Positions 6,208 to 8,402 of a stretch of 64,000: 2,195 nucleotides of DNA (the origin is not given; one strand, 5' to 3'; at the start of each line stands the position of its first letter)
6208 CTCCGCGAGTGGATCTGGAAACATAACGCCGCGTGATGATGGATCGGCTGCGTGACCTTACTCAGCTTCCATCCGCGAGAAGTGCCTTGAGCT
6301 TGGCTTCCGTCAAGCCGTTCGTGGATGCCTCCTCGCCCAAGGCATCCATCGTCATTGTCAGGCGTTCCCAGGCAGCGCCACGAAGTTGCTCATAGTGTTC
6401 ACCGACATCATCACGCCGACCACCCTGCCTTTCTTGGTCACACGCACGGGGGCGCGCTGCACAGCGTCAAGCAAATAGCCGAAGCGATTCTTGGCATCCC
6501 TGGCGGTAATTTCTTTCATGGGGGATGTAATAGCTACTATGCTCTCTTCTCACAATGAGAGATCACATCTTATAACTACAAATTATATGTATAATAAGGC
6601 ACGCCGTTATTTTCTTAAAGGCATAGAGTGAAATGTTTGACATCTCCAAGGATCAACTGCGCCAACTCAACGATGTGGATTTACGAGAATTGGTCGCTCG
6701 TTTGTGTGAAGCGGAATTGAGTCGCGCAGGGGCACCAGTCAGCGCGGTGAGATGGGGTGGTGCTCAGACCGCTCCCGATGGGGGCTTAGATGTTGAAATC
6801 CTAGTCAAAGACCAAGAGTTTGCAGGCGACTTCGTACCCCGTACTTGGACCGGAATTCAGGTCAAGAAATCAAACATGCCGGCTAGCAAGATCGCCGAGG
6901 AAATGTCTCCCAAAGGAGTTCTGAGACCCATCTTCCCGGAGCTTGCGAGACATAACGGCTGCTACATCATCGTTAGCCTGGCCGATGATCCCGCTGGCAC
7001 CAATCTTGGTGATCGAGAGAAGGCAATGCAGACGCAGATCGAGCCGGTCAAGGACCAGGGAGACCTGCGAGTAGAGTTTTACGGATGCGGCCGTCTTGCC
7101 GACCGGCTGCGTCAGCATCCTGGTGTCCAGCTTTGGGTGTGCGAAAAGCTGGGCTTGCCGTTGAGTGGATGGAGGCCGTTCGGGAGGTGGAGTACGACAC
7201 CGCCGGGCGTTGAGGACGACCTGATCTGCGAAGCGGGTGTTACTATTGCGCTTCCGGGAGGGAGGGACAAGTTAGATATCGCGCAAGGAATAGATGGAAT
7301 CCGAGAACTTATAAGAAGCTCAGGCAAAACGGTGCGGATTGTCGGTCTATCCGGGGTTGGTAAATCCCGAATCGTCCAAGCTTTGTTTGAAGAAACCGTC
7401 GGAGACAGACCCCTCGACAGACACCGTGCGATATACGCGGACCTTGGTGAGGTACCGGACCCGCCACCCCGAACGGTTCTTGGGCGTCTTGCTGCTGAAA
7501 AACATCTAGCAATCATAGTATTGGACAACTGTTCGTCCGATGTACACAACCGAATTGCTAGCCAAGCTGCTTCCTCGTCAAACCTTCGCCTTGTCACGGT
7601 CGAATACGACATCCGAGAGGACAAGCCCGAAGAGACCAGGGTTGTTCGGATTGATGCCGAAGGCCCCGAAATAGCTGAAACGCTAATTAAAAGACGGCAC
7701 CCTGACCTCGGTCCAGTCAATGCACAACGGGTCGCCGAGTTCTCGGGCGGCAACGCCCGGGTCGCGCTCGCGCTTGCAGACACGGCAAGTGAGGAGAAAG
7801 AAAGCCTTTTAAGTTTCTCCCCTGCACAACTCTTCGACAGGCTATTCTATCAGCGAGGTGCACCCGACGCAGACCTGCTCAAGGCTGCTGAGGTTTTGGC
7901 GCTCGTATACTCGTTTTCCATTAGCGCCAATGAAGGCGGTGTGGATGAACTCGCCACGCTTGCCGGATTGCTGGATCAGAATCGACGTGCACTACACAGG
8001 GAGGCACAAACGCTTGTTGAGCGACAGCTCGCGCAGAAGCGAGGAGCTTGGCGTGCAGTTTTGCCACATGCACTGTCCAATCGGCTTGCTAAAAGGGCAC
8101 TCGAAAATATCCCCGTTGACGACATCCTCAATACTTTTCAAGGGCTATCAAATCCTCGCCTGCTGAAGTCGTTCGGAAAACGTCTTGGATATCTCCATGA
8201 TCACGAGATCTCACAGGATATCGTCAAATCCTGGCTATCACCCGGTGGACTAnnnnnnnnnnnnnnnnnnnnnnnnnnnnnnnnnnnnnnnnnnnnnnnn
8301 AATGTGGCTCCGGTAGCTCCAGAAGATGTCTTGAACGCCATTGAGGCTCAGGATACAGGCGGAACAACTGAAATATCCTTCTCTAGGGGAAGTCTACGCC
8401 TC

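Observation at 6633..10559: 1308-aa Mrr-nuclease / STAND NTPase / helical-repeat protein: candidate Avs-like antiviral sensor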

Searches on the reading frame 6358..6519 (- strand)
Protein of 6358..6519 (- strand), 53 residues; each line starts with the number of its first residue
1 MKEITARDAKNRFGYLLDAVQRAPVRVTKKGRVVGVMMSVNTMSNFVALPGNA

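Call 19: search_protein_families(library=padloc, proteins=[window:6358-6519:-], max_evalue=1)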
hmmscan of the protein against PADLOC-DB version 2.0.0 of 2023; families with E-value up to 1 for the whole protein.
window:6358-6519:- (53 aa): 0 families

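Call 20: search_protein_families(library=pfam, proteins=[window:6358-6519:-], max_evalue=0.1)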
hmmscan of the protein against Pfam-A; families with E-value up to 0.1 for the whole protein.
window:6358-6519:- (53 aa): 1 family
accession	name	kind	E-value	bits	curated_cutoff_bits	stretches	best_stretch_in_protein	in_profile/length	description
PF02604.26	PhdYeFM_antitox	-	1.2e-08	35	29.8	1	1-41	1-43/74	Antitoxin Phd_YefM, type II toxin-antitoxin system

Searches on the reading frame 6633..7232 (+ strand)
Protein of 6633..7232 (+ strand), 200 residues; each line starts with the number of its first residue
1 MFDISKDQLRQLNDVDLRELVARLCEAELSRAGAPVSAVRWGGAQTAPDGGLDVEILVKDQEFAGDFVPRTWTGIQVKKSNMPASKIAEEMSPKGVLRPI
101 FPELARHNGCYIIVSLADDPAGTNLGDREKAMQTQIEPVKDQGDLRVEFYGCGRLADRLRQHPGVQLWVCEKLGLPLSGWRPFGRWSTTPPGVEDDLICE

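Call 55: search_solved_structures(query=A3, max_evalue=10, show_alignments=3)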
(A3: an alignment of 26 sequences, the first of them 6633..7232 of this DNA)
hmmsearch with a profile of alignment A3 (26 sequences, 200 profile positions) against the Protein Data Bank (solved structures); distinct sequences matched with E-value up to 10: 2.
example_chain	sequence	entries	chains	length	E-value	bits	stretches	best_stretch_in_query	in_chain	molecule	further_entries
7sua_A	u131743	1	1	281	0.83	12.4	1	85-165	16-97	DUF4175 domain-containing protein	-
5xzd_A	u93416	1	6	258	1.4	11.6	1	7-60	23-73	Enoyl-CoA hydratase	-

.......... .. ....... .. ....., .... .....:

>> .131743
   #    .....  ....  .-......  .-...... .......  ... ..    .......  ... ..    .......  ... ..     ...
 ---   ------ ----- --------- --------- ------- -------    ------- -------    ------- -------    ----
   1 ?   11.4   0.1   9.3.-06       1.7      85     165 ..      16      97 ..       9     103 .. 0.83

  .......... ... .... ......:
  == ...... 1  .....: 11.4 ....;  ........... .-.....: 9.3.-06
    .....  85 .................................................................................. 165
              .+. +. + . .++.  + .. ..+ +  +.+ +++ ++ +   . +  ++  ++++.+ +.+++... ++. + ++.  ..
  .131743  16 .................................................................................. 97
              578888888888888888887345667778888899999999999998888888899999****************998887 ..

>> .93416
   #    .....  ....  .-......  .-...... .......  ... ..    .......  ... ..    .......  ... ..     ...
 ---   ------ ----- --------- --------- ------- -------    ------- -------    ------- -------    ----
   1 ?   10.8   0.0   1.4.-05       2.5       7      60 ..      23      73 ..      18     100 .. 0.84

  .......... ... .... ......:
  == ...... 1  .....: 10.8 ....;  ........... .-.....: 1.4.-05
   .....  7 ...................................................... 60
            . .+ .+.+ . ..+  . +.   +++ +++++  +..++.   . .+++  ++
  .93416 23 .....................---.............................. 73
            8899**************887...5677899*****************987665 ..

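Call 56: search_protein_families(library=pfam, alignment_id=A3, max_evalue=10)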
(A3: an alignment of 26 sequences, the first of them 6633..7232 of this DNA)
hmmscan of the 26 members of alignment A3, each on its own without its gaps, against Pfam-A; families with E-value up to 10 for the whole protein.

A. member 1, window:6633-7232:+ (200 aa): 0 families

B. families by the number of members that match (of 26 scanned): 16 families
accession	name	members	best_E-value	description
PF02836.23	Glyco_hydro_2_C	4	0.021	Glycosyl hydrolases family 2, TIM barrel domain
PF06890.18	Phage_Mu_Gp45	3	0.072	Bacteriophage Mu Gp45, N-terminal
PF07533.21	BRK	2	0.096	BRK domain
PF19669.4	DUF6172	1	0.0066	Family of unknown function (DUF6172)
PF15187.11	Augurin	1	0.055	Oesophageal cancer-related gene 4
PF00696.33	AA_kinase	1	0.088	Amino acid kinase family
PF06995.16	Phage_P2_GpU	1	0.15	Phage P2 GpU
PF20376.4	DUF6671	1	0.16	Domain of unknown function (DUF6671)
PF02037.33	SAP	1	0.16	SAP domain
PF02833.19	DHHA2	1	0.2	DHHA2 domain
PF07855.17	ATG101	1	0.21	Autophagy-related protein 101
PF24422.1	DUF7552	1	0.28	Domain of unknown function (DUF7552)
PF19491.4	DUF6026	1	0.29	Family of unknown function (DUF6026)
PF25019.1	LRR_R13L1-DRL21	1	0.31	R13L1/DRL21 LRRs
PF23840.1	Phage_tail_terminator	1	0.35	Phage tail terminator protein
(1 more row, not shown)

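Call 63: predict_structure(alignment_id=A4)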
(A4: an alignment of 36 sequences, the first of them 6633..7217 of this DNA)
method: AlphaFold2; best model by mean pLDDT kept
length: 195 residues; sequences in the alignment: 36
mean_pLDDT: 81.1   pTM: 0.80
mean pLDDT of the five models: 81.1, 79.7, 79.6, 78.7, 75.5
residues with pLDDT >= 90: 58; 70-90: 102; 50-70: 26; < 50: 9
segments of 3 or more residues with pLDDT < 50: 184-186
pLDDT, mean of each block of 10 residues (from residue 1): 82 90 93 88 55 82 85 89 81 82 90 79 72 87 91 89 90 77 51 53
secondary structure, 60 per line:
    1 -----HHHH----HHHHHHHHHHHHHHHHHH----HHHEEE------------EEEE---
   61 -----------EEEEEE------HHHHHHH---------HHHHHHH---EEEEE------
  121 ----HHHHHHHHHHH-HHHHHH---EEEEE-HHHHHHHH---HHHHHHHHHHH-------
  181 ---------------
elements in order: H6-9 H14-31 E39-41 E54-57 E72-77 H84-90 H100-106 E110-114 H125-135 H137-142 E146-150 H152-159 H163-173

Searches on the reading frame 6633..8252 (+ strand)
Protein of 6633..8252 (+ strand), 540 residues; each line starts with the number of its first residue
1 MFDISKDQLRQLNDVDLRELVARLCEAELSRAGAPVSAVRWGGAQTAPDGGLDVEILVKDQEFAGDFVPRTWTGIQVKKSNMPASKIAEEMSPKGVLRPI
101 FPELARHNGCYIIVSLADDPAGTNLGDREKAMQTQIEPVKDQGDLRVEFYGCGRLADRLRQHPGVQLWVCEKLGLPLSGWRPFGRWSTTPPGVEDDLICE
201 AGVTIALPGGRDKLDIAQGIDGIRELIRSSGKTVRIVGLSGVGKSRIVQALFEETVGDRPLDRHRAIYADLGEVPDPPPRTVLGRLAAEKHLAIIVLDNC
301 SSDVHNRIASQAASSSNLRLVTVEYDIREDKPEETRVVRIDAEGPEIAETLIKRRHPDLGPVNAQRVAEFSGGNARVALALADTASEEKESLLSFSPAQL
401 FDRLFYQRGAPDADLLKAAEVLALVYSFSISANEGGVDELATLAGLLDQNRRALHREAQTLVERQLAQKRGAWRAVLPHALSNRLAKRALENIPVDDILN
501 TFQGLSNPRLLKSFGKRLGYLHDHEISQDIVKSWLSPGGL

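Call 49: predict_structure(alignment_id=A1)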
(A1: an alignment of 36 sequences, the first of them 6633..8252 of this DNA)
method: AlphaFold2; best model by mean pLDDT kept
length: 540 residues; sequences in the alignment: 36
mean_pLDDT: 84.5   pTM: 0.76
mean pLDDT of the five models: 84.5, 83.6, 82.8, 82.1, 80.0
residues with pLDDT >= 90: 193; 70-90: 295; 50-70: 51; < 50: 1
segments of 3 or more residues with pLDDT < 50: none
pLDDT, mean of each block of 10 residues (from residue 1): 86 91 93 88 63 87 88 90 85 84 91 82 75 90 91 89 93 91 81 65 82 87 91 84 87 86 92 89 91 92 84 89 69 78 82 79 83 77 67 76 81 91 89 84 93 89 72 65 90 91 87 91 91 83
secondary structure, 60 per line:
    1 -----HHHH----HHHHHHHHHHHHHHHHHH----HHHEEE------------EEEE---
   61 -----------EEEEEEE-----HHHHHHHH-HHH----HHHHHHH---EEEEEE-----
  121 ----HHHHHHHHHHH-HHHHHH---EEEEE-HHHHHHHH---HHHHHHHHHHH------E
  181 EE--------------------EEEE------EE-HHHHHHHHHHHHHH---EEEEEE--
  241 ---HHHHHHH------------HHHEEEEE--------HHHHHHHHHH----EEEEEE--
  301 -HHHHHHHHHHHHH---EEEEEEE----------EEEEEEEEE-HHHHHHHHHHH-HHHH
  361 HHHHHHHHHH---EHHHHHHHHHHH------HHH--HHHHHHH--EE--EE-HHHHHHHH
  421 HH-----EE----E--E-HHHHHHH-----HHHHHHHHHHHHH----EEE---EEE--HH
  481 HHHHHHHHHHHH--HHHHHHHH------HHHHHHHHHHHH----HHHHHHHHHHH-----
elements in order: H6-9 H14-31 E39-41 E54-57 E72-78 H84-91 H100-106 E110-115 H125-135 H137-142 E146-150 H152-159 H163-173 E180-182 E203-206 H216-229 E233-238 H244-250 E266-270 H279-288 E293-298 H302-314 E318-324 E335-343 H345-355 H357-370 H375-385 H397-403 H413-422 H439-445 H451-463 E468-470 E474-476 H479-492 H495-502 H509-520 H525-535

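Call 52: fold_search(model_id=the predicted structure, library=pdb)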
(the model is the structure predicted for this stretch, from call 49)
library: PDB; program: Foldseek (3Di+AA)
matches with E <= 10: 940; with E <= 0.001: 29
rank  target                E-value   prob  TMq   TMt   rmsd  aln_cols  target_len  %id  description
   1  6mfv_A                1.7e-07  1.00  0.20  0.18  13.9       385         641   12  Crystal structure of the Signal Transduction ATPase with Numerous Domains (STAND) protein with a tetratricopeptide rep (released 2019-02-20)
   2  9ria_C                1.2e-06  1.00  0.28  0.20  27.5       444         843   13  Cryo-EM structure of tomato NRC3-AVRcap1b complex (released 2025-07-23)
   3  9ri9_B                2.1e-06  1.00  0.28  0.19  28.3       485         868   14  Cryo-EM structure of the tomato NRC3 hexameric resistosome (released 2025-07-23)
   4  4kxf_K                4.7e-06  1.00  0.24  0.17  10.3       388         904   14  Crystal structure of NLRC4 reveals its autoinhibition mechanism (released 2013-07-24)
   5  8bv0_A                5.6e-06  1.00  0.23  0.33  12.2       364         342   15  Binary complex between the NB-ARC domain from the Tomato immune receptor NRC1 and the SPRY domain-containing effector  (released 2022-12-21)
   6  5irm_C                5.9e-06  1.00  0.27  0.21  10.1       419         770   14  Crystal structure of rabbit NOD2 in an ADP-bound state (Crystal form2) (released 2016-06-29)
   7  9cc8_A                6.2e-06  1.00  0.28  0.20  28.7       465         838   11  Hexameric state of the NRC4 resistosome (released 2024-09-11)
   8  7jgr_A                1.4e-05  1.00  0.23  0.29  13.5       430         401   14  Structure of Drosophila ORC bound to DNA (84 bp) and Cdc6 (released 2020-09-09)
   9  8xuq_A                1.5e-05  1.00  0.23  0.15  28.9       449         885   12  Cryo-EM structure of tomato NRC2 tetramer (released 2024-05-22)
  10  8fw2_A                1.8e-05  1.00  0.28  0.19  11.7       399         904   14  Cryo-EM structure of full-length human NLRC4 inflammasome with C11 symmetry (released 2024-01-03)
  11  9cc9_G                1.9e-05  1.00  0.29  0.21  29.0       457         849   13  Dodecameric state of the NRC4 resistosome (released 2024-09-11)
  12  4kxf_D                2.0e-05  1.00  0.26  0.18  10.2       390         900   15  Crystal structure of NLRC4 reveals its autoinhibition mechanism (released 2013-07-24)
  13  5irl                  2.0e-05  1.00  0.27  0.22  10.0       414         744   13  Crystal structure of rabbit NOD2 SER mutant in an ADP-bound state (released 2016-06-29)
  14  7jpo_A                2.5e-05  1.00  0.22  0.30  13.0       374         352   13  ORC-O1AAA: Human Origin Recognition Complex (ORC) with dynamic/unresolved ORC2 WH (released 2020-09-02)
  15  5irm_A                3.1e-05  1.00  0.26  0.20  10.2       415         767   13  Crystal structure of rabbit NOD2 in an ADP-bound state (Crystal form2) (released 2016-06-29)
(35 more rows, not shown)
